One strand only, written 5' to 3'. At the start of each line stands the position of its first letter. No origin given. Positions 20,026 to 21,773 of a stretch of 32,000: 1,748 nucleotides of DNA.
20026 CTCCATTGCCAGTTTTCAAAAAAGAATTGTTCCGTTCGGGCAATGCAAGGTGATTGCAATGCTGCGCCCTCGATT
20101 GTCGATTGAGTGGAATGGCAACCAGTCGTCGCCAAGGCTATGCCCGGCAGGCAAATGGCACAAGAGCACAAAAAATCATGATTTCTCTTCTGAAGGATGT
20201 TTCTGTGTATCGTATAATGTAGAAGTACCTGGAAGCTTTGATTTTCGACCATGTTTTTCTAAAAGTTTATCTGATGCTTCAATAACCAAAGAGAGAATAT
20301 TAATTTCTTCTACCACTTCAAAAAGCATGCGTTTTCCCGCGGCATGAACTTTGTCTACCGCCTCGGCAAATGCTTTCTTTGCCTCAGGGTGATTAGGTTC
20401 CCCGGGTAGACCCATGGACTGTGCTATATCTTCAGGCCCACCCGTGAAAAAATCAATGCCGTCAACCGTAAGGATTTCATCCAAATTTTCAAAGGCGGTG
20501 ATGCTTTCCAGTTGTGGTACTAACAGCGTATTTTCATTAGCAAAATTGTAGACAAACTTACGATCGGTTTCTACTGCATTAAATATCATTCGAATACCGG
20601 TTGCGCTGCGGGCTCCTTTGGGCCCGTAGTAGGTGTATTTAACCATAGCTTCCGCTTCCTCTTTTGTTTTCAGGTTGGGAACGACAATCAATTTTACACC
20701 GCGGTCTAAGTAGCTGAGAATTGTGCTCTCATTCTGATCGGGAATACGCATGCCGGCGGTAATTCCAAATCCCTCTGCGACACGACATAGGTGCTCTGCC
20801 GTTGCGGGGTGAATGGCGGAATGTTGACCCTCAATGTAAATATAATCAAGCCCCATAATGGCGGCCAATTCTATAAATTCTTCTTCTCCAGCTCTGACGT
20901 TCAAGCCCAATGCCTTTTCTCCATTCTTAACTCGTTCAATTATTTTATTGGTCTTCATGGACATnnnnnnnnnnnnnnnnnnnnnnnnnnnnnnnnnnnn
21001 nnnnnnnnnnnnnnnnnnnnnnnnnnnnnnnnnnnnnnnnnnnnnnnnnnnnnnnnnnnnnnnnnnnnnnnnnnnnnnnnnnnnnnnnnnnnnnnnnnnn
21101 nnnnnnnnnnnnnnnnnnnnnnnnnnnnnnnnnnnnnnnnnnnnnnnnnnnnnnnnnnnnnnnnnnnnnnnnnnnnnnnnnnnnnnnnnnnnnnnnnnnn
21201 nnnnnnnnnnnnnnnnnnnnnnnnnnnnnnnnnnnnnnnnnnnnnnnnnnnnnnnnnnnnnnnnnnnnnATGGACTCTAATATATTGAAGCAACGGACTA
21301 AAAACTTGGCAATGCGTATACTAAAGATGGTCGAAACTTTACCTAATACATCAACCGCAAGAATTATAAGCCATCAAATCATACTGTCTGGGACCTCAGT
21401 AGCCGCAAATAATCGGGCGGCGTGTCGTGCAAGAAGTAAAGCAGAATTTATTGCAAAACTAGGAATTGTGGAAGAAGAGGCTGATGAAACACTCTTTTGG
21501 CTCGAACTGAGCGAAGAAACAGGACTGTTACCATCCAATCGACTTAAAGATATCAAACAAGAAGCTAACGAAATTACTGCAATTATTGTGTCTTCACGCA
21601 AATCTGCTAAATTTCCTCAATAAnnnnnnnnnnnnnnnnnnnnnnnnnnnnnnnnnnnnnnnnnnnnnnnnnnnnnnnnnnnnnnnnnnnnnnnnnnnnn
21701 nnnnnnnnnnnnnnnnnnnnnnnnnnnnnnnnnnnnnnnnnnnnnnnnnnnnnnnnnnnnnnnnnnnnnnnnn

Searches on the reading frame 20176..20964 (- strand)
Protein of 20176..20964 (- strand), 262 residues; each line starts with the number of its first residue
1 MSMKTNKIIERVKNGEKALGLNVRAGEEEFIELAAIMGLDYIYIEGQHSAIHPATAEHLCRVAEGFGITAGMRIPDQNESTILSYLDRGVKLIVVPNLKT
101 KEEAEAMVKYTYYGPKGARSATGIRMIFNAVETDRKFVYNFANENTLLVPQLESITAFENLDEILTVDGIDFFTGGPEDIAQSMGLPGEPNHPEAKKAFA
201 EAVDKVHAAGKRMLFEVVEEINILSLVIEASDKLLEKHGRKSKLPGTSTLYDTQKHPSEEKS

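Call 20: search_protein_families(library=pfam, proteins=[window:20176-20964:-])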
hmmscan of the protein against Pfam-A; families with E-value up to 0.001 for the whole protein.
window:20176-20964:- (262 aa): 1 family
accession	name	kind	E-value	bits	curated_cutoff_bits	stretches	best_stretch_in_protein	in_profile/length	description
PF03328.21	HpcH_HpaI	-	8.3e-25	87.8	25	1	23-222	6-196/221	HpcH/HpaI aldolase/citrate lyase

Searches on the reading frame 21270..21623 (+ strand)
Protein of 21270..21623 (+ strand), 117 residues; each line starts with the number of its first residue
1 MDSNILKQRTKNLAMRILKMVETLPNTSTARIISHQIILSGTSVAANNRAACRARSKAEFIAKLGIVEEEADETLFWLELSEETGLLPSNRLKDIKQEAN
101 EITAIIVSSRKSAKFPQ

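Call 20: search_protein_families(library=pfam, proteins=[window:21270-21623:+])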
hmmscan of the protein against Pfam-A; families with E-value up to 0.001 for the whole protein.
window:21270-21623:+ (117 aa): 1 family
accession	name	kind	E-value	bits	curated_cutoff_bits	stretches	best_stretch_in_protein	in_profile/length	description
PF05635.17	23S_rRNA_IVP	-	1.7e-17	64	33.8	1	6-107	5-105/106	23S rRNA-intervening sequence protein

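Call 72: find_homologous_proteins(query=window:21270-21623:+, max_evalue=1e-10)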
Query window:21270-21623:+ (117 aa): 7968 proteins with E <= 1e-10 among 8000 candidates; the best 120 are listed.
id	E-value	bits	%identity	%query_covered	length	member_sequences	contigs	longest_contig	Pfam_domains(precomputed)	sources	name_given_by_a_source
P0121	9.9e-66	236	100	100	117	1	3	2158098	PF05635.18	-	-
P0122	1.3e-62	226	97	100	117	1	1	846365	PF05635.18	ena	-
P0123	2.3e-62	225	97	100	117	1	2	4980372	PF05635.18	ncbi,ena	-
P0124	6.7e-62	224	96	100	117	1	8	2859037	PF05635.18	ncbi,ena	-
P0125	3.2e-60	218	94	100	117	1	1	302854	PF05635.18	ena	-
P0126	3.3e-50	186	96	84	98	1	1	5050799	PF05635.18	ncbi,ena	-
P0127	1.7e-49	184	95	84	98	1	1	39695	PF05635.18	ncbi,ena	-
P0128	1.8e-48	180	95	84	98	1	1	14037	PF05635.18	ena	-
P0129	2.1e-44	167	75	93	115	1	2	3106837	PF05635.18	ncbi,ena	-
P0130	1.0e-42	162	68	97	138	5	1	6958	PF05635.18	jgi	jgi:four helix bundle protein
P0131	1.4e-42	162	72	97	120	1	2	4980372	PF05635.18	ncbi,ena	-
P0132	5.9e-42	160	70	97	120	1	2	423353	PF05635.18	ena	-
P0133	8.7e-42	159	69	97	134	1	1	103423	PF05635.18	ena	-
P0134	5.6e-41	156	73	97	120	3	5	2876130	PF05635.18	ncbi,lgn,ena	-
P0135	1.3e-38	149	72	93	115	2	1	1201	PF05635.18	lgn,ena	-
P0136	8.1e-38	146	62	97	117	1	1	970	PF05635.18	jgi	-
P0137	1.1e-37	146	-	-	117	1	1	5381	PF05635.18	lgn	-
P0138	1.5e-37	146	63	97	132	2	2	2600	PF05635.18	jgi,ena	-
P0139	3.4e-37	144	65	97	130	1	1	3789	PF05635.18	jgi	-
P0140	3.4e-37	144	65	97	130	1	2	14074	PF05635.18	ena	-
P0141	3.9e-37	144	65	97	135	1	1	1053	PF05635.18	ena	-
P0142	5.4e-37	144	65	97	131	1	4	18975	PF05635.18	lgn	-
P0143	5.5e-37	144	63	97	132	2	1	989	PF05635.18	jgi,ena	-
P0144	8.7e-37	143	64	93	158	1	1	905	PF05635.18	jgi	jgi:four helix bundle protein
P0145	1.5e-36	142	66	93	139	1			PF05635.18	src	-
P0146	1.7e-36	142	63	97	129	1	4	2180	PF05635.18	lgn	-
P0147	1.9e-36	142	61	97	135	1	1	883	PF05635.18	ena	-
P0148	3.2e-36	141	65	97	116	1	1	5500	PF05635.18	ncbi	-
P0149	3.3e-36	141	61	97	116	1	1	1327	PF05635.18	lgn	-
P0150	3.5e-36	141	62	97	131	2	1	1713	PF05635.18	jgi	jgi:four helix bundle protein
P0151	3.7e-36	141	61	97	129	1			PF05635.18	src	-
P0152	4.0e-36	141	66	93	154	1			PF05635.18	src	-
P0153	4.2e-36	141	63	100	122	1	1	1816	PF05635.18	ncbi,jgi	jgi:four helix bundle protein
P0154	4.4e-36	141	65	97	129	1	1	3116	PF05635.18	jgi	-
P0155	5.3e-36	141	65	93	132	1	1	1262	PF05635.18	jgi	jgi:four helix bundle protein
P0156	5.4e-36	140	65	93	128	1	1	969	PF05635.18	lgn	-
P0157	6.3e-36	140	61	97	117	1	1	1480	PF05635.18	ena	-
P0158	6.5e-36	140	65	97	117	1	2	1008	PF05635.18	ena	-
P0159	6.5e-36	140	63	97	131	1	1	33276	PF05635.18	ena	-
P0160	6.9e-36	140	61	93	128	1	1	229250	PF05635.18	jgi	jgi:four helix bundle protein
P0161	7.5e-36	140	65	97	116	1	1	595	PF05635.18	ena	-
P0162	7.5e-36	140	65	97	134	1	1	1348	PF05635.18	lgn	-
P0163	7.8e-36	140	61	93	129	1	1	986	PF05635.18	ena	-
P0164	7.9e-36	140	63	97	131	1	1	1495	PF05635.18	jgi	jgi:four helix bundle protein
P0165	8.1e-36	140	65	93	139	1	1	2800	PF05635.18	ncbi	-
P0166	9.1e-36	140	65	92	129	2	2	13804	PF05635.18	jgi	jgi:four helix bundle protein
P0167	9.2e-36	140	61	99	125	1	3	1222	PF05635.18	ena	-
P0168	9.6e-36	140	63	97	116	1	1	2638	PF05635.18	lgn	-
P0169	1.1e-35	140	61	97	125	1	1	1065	PF05635.18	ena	-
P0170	1.2e-35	139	61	97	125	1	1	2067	PF05635.18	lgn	-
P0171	1.3e-35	139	61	97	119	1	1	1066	PF05635.18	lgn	-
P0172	1.3e-35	139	66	93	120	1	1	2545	PF05635.18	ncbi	-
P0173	1.3e-35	139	63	97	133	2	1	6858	PF05635.18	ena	-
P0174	1.3e-35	139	61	97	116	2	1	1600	PF05635.18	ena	-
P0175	1.4e-35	139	61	97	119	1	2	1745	PF05635.18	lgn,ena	-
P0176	2.0e-35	139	65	97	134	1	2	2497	PF05635.18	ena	-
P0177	2.0e-35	139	64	97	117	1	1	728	PF05635.18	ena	-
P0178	2.0e-35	139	64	97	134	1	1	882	PF05635.18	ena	-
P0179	2.2e-35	139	61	97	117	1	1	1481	PF05635.18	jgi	-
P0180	2.2e-35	139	64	93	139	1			PF05635.18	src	-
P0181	2.3e-35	138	66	93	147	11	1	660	PF05635.18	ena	-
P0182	2.4e-35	138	62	97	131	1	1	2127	PF05635.18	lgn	-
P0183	2.4e-35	138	60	97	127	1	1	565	PF05635.18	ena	-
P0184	2.4e-35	138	64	93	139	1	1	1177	PF05635.18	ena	-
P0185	2.5e-35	138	62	97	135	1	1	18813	PF05635.18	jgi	jgi:four helix bundle protein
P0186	2.6e-35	138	64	93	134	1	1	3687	PF05635.18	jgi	jgi:four helix bundle protein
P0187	2.6e-35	138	64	93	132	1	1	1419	PF05635.18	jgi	jgi:four helix bundle protein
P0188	2.7e-35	138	65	93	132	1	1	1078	PF05635.18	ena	-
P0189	2.7e-35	138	61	93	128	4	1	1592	PF05635.18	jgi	jgi:four helix bundle protein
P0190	2.9e-35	138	63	92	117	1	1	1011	PF05635.18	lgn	-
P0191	2.9e-35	138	61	100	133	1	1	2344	PF05635.18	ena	-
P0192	3.0e-35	138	61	97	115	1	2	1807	PF05635.18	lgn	-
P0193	3.0e-35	138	63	97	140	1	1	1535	PF05635.18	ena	-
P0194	3.0e-35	138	65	93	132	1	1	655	PF05635.18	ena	-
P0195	3.0e-35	138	65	93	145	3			PF05635.18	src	-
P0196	3.3e-35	138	63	97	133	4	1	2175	PF05635.18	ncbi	-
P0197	3.3e-35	138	61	97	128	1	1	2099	PF05635.18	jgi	jgi:four helix bundle protein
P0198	3.3e-35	138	61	97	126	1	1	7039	PF05635.18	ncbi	ncbi:MAG: four helix bundle protein [Flavobacteriales bacterium]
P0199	3.4e-35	138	64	93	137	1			PF05635.18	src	-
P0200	3.5e-35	138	64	93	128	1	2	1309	PF05635.18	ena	-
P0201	3.5e-35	138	62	97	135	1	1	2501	PF05635.18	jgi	jgi:four helix bundle protein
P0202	3.5e-35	138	60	100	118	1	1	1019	PF05635.18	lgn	-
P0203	3.5e-35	138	63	92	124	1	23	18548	PF05635.18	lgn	-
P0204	3.6e-35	138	65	93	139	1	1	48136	PF05635.18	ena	-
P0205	3.6e-35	138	65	93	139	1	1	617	PF05635.18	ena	-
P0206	3.7e-35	138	63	93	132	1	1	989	PF05635.18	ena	-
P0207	3.8e-35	138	61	100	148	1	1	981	PF05635.18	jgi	jgi:four helix bundle protein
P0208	3.8e-35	138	65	94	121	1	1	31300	PF05635.18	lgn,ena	-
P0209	3.8e-35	138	62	97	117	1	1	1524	PF05635.18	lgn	-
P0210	3.8e-35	138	64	93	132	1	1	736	PF05635.18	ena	-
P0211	3.9e-35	138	-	-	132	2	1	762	PF05635.18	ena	-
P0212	3.9e-35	138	64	93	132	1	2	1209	PF05635.18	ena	-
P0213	4.0e-35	138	64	93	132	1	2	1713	PF05635.18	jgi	jgi:four helix bundle protein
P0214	4.0e-35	138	64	93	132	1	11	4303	PF05635.18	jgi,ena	jgi:four helix bundle protein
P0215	4.2e-35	138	64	93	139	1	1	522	PF05635.18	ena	-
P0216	4.3e-35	138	65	93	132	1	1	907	PF05635.18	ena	-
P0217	4.4e-35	138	61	97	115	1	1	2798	PF05635.18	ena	-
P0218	4.4e-35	138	64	93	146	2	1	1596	PF05635.18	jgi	jgi:four helix bundle protein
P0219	4.4e-35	138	62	93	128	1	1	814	PF05635.18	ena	-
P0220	4.5e-35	138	63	97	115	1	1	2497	PF05635.18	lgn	-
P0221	4.6e-35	138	60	97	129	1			PF05635.18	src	-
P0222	4.7e-35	137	64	93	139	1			PF05635.18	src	-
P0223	4.7e-35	137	64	93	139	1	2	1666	PF05635.18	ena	-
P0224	4.8e-35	137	64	93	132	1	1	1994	PF05635.18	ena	-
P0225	4.8e-35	137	64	93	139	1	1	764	PF05635.18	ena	-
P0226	4.8e-35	137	64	93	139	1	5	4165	PF05635.18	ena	-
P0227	4.8e-35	137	64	93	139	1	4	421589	PF05635.18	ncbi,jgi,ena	jgi:four helix bundle protein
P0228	4.8e-35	137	64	93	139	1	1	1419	PF05635.18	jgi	jgi:four helix bundle protein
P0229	4.8e-35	137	64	93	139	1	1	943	PF05635.18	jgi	-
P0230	4.8e-35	137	64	93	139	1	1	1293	PF05635.18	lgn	-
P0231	4.8e-35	137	-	-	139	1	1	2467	PF05635.18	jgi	jgi:four helix bundle protein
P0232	4.9e-35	137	59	97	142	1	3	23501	PF05635.18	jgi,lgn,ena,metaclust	metaclust:\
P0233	4.9e-35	137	65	93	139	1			PF05635.18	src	-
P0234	5.2e-35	137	-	-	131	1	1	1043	PF05635.18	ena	-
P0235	5.4e-35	137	61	97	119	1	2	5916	PF05635.18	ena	-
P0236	5.4e-35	137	63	96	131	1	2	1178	PF05635.18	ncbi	-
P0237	5.5e-35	137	61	93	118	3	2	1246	PF05635.18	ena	-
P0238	5.5e-35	137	63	97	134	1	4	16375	PF05635.18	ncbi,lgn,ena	-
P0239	5.7e-35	137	64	93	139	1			PF05635.18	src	-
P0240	5.8e-35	137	61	97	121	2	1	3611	PF05635.18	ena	-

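Call 73: find_encoding_contigs(protein=P0124, flank=5000, max_places=6)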
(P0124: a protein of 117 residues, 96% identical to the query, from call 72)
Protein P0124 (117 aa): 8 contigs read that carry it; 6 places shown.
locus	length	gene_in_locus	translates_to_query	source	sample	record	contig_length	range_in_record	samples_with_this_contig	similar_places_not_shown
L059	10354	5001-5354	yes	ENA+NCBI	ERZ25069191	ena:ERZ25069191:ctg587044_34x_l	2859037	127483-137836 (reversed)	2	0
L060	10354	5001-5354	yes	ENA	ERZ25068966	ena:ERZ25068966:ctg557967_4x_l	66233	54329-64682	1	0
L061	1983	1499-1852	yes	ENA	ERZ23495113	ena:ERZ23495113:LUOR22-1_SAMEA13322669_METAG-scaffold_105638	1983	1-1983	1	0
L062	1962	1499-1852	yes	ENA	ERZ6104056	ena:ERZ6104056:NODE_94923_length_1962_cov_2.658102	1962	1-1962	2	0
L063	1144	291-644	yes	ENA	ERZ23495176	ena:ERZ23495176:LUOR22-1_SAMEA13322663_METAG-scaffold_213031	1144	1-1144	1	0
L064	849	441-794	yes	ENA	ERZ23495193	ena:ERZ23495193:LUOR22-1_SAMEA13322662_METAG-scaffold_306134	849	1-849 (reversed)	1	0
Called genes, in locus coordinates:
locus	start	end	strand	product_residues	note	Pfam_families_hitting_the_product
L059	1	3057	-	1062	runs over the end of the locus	PF00496:SBP_bac_5, PF00528:BPD_transp_1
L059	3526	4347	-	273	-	PF05721:PhyH (weak)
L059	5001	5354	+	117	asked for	PF05635:23S_rRNA_IVP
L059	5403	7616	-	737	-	PF19081:Ig_7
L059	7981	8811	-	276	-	PF01261:AP_endonuc_2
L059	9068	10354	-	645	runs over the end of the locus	PF00496:SBP_bac_5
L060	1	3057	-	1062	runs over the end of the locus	PF00496:SBP_bac_5, PF00528:BPD_transp_1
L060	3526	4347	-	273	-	PF05721:PhyH (weak)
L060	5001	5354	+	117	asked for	PF05635:23S_rRNA_IVP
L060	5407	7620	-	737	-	PF19081:Ig_7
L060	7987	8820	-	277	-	PF01261:AP_endonuc_2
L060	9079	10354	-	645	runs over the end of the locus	PF00496:SBP_bac_5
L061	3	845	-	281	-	?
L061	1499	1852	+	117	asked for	PF05635:23S_rRNA_IVP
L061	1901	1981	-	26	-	?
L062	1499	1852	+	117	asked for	PF05635:23S_rRNA_IVP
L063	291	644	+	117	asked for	PF05635:23S_rRNA_IVP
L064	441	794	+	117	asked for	PF05635:23S_rRNA_IVP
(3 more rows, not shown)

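Call 74: find_encoding_contigs(protein=P0131, flank=5000, max_places=4)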
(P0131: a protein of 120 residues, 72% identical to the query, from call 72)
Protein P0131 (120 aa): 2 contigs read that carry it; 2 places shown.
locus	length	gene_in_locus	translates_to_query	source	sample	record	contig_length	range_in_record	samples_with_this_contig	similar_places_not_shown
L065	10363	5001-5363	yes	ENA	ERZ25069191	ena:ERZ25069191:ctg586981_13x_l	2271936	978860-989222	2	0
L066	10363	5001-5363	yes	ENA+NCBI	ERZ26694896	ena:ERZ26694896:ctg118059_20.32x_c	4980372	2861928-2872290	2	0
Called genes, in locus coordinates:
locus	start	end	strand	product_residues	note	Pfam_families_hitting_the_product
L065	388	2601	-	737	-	PF12228:DUF3604 (faint)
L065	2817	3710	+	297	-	PF00248:Aldo_ket_red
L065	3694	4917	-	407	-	PF07690:MFS_1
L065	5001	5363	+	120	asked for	PF05635:23S_rRNA_IVP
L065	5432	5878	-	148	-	PF07963:N_methyl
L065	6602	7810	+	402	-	-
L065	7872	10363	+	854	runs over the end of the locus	PF07705:CARDB (weak)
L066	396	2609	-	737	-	PF12228:DUF3604 (faint)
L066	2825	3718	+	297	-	PF00248:Aldo_ket_red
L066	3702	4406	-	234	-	PF06779:MFS_4 (weak), PF07690:MFS_1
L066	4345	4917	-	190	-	PF07690:MFS_1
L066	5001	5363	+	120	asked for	PF05635:23S_rRNA_IVP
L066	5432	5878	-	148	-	PF07963:N_methyl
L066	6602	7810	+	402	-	-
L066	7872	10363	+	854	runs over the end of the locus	PF07705:CARDB (weak)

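Call 75: find_encoding_contigs(protein=P0129, flank=5000, max_places=4)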
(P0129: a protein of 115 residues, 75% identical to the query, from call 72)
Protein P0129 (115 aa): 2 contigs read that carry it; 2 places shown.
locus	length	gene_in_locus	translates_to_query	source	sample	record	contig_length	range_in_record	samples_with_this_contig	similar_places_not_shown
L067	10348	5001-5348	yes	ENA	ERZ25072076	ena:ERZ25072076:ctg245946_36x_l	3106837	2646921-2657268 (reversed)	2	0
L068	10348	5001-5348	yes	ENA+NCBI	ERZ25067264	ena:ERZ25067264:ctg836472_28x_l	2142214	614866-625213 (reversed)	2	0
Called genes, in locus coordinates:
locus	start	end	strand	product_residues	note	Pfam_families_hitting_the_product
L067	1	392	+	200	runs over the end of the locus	PF05721:PhyH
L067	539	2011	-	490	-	PF07364:DUF1485, PF07171:MlrC_C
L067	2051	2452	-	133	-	PF00583:Acetyltransf_1, PF13673:Acetyltransf_10, PF13508:Acetyltransf_7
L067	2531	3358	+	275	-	PF05721:PhyH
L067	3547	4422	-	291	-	PF02668:TauD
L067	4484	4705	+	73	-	-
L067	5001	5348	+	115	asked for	PF05635:23S_rRNA_IVP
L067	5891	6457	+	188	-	-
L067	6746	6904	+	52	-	-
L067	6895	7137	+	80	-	PF18765:Polbeta (weak)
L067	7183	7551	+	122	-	-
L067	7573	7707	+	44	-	-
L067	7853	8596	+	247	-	PF05721:PhyH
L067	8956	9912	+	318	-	-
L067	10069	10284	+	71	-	-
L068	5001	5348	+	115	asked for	PF05635:23S_rRNA_IVP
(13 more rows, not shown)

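Call 80: find_encoding_contigs(protein=P0227, flank=1500, max_places=4)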
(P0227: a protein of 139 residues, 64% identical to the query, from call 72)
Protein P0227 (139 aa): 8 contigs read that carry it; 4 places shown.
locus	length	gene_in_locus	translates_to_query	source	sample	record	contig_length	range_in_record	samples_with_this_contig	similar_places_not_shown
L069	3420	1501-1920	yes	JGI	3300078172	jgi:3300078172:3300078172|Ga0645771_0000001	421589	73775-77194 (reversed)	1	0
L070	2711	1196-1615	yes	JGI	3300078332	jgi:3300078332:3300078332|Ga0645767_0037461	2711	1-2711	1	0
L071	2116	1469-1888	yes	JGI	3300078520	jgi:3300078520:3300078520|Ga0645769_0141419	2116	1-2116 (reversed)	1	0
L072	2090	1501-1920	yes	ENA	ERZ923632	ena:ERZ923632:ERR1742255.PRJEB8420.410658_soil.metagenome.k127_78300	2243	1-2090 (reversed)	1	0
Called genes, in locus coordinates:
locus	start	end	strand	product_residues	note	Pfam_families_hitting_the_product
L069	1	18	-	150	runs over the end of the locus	PF00856:SET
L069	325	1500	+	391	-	PF25917:BSH_RND, PF25973:BSH_CzcB, PF25876:HH_MFP_RND, PF25944:Beta-barrel_RND (weak), PF25967:RND-MFP_C (faint), PF25989:YknX_C (weak)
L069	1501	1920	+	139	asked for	PF05635:23S_rRNA_IVP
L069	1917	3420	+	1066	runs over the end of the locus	PF00873:ACR_tran, PF03176:MMPL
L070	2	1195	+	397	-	?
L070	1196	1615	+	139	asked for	PF05635:23S_rRNA_IVP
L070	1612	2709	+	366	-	?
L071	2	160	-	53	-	?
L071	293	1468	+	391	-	PF25917:BSH_RND, PF25973:BSH_CzcB, PF25876:HH_MFP_RND (weak), PF25944:Beta-barrel_RND (weak), PF25967:RND-MFP_C (faint), PF25989:YknX_C (weak)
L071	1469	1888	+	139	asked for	PF05635:23S_rRNA_IVP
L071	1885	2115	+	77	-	?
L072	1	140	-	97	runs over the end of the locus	?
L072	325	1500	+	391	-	PF25917:BSH_RND, PF25973:BSH_CzcB, PF25876:HH_MFP_RND, PF25878:HH_AAEA_pHBA (weak), PF25944:Beta-barrel_RND (weak), PF25967:RND-MFP_C (faint), PF25989:YknX_C (weak)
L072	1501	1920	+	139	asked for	PF05635:23S_rRNA_IVP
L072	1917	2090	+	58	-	?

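Call 81: find_encoding_contigs(protein=P0198, flank=1500, max_places=3)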
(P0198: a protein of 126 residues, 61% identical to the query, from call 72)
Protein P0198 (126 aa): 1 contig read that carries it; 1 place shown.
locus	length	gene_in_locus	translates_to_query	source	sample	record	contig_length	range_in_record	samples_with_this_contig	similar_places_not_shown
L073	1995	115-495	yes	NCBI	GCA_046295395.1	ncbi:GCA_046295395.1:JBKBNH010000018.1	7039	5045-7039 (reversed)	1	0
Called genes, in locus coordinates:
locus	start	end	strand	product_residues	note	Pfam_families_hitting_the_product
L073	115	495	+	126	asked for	PF05635:23S_rRNA_IVP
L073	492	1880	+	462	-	PF00672:HAMP, PF00512:HisKA, PF02518:HATPase_c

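Call 89: search_protein_families(library=ncbifam, proteins=[window:21270-21623:+], max_evalue=0.001)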
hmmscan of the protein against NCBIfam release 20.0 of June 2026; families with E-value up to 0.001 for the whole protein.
window:21270-21623:+ (117 aa): 3 families
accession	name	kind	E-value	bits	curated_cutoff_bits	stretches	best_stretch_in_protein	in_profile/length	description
TIGR02436.1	TIGR02436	subfamily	1.6e-25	89.4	24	1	7-114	2-109/109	four helix bundle protein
NF008912.0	PRK12275.1-6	subfamily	6e-05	23.1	124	1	8-112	10-110/117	hypothetical protein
NF008911.0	PRK12275.1-2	subfamily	0.00014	22.4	137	1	7-111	10-113/118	hypothetical protein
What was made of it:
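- On MITE: The cassette ORF is not a transposase (calls 20, 89).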

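Call 110: search_solved_structures(query=window:21270-21623:+, max_evalue=0.01)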
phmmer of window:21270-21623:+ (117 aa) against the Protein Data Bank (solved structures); distinct sequences matched with E-value up to 0.01: 1.
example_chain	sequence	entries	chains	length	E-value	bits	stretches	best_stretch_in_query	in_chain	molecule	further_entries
2rld_A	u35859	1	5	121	7.7e-18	67.8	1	1-114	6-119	Uncharacterized protein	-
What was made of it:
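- On 23S rRNA intervening sequence with S23p ORF: For 21270-21623: PF05635 E 1.7e-17 (call 20), TIGR02436 E 1.6e-25 (call 89), PDB 2rld E 7.7e-18 (call 110).
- The closest solved structure has five chains in its entry (2rld, call 110).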
